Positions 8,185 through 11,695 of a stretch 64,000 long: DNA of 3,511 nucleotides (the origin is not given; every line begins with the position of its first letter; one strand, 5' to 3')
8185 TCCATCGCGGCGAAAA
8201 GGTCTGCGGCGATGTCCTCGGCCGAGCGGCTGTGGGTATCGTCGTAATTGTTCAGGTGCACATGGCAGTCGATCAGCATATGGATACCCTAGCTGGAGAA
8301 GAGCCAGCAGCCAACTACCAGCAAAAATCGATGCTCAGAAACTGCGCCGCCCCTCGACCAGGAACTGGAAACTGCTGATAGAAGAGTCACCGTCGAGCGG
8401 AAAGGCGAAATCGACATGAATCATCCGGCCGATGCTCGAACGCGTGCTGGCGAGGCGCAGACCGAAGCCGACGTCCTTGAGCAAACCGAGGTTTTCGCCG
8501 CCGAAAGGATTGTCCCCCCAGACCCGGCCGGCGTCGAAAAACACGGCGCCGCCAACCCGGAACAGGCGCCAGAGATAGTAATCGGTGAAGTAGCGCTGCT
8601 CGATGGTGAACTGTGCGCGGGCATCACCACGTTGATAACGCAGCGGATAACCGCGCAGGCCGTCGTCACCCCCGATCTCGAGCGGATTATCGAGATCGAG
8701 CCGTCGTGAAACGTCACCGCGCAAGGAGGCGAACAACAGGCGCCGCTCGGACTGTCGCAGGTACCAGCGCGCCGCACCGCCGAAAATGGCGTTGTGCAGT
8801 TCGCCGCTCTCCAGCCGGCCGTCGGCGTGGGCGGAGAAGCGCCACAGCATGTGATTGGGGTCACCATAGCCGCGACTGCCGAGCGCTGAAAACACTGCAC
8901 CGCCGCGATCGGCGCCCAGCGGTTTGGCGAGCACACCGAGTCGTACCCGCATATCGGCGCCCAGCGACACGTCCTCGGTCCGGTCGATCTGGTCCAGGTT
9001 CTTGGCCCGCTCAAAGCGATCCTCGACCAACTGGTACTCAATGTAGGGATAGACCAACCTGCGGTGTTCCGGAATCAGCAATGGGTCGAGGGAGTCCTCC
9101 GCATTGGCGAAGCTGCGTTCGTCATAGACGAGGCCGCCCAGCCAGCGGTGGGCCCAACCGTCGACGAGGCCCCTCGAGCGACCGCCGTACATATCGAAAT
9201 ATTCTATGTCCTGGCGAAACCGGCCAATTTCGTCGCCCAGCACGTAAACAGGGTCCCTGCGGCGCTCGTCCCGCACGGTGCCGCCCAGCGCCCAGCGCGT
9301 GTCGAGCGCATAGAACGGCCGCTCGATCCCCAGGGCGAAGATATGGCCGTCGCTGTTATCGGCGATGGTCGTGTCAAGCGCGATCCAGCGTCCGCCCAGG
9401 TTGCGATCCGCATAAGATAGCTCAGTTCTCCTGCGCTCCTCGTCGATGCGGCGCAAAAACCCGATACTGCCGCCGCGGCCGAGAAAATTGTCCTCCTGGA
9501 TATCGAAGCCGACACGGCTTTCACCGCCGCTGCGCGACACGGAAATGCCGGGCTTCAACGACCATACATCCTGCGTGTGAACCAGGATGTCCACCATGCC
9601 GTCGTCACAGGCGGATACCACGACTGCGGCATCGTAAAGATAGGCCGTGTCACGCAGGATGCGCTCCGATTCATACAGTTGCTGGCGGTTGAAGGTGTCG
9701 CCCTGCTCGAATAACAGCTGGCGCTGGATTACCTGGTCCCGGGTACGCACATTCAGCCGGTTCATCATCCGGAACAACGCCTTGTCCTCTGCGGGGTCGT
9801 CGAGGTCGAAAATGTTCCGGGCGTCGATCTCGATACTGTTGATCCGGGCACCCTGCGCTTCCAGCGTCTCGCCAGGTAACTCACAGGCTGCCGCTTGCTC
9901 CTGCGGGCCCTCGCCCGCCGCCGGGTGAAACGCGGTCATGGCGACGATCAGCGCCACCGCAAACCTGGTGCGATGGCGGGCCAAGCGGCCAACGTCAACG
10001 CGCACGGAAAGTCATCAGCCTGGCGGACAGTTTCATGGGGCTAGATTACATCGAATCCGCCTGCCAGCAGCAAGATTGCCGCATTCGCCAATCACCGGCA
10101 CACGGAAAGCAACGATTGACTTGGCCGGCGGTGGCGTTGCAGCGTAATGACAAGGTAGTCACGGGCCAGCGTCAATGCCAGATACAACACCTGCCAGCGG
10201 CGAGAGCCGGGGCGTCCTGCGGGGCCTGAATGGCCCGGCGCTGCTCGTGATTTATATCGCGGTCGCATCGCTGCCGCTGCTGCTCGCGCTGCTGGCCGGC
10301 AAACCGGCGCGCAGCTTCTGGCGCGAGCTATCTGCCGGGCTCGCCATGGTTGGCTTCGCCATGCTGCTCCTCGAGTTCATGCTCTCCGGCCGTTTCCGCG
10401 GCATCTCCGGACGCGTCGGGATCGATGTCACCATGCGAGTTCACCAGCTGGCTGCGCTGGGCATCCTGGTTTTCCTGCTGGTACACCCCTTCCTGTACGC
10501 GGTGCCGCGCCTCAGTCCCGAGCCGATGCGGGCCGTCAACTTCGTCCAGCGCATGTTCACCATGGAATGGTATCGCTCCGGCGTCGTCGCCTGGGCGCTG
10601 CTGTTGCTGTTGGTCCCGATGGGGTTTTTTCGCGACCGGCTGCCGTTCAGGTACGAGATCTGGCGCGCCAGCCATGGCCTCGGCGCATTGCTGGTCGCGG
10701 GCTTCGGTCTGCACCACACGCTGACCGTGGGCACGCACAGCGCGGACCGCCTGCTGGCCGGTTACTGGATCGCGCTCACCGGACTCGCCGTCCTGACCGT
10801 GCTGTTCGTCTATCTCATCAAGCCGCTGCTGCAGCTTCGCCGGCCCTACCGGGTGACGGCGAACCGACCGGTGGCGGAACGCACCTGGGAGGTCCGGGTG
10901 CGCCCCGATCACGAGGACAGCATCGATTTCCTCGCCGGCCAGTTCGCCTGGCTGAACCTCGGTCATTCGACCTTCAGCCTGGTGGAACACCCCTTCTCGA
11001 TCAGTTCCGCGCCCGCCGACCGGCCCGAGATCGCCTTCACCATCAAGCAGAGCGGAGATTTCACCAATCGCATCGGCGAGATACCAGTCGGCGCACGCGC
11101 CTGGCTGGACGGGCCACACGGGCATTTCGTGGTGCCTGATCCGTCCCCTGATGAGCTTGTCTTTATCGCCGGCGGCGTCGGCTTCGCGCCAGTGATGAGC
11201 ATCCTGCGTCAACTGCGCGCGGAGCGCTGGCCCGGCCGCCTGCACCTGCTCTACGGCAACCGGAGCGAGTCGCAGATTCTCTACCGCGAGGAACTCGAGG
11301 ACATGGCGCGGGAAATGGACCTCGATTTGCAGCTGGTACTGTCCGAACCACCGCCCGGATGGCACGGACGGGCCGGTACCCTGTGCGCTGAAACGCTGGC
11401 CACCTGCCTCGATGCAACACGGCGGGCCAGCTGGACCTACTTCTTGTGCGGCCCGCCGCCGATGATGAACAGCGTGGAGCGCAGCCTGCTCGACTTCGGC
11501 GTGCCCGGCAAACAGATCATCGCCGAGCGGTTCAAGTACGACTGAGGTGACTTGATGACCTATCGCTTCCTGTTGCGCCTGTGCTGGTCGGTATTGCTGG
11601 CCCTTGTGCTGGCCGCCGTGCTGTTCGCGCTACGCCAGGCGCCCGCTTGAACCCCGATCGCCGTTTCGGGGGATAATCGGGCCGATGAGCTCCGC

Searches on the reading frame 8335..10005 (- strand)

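Call 7: search_protein_families(library=pfam, proteins=[window:8335-10005:-], max_evalue=0.01)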
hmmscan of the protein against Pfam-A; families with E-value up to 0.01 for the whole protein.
window:8335-10005:- (556 aa): 2 families
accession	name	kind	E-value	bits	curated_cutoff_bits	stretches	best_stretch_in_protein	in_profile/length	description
PF01103.29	Omp85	-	4.3e-06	26.9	24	1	460-548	227-319/325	Omp85 superfamily domain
PF07244.20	POTRA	-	8.6e-05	23.6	21.3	1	85-135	11-65/79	Surface antigen variable number repeat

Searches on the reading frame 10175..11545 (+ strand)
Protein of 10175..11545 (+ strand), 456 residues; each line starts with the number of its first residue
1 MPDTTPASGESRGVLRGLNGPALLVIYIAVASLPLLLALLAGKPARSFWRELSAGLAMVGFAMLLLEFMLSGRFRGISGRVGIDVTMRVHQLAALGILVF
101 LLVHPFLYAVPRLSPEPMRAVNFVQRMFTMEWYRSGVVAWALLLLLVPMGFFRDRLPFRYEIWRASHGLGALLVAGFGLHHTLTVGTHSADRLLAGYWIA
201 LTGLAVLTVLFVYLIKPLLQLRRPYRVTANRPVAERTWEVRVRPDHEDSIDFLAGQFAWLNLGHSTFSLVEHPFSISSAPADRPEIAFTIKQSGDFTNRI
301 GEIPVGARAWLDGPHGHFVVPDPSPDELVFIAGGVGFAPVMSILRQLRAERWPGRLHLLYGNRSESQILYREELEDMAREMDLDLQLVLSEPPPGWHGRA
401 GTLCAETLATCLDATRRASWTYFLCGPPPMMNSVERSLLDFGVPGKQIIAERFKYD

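Call 7: search_protein_families(library=pfam, proteins=[window:10175-11545:+], max_evalue=0.01)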
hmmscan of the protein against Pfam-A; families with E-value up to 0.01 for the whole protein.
window:10175-11545:+ (456 aa): 5 families
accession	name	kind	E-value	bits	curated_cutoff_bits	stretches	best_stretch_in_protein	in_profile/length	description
PF00175.26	NAD_binding_1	-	8.9e-20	71.8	22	1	330-435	1-108/109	Oxidoreductase NAD-binding domain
PF01794.25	Ferric_reduct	-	7.7e-14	52.2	28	1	57-175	2-118/121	Ferric reductase like transmembrane component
PF08022.18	FAD_binding_8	-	1.3e-05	25.7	22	1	250-300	28-78/109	FAD-binding domain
PF00970.30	FAD_binding_6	-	0.00024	21.8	21.1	1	227-318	4-97/99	Oxidoreductase FAD-binding domain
PF08030.17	NAD_binding_6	-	0.0085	16.6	22.2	0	326-349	2-25/156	Ferric reductase NAD binding domain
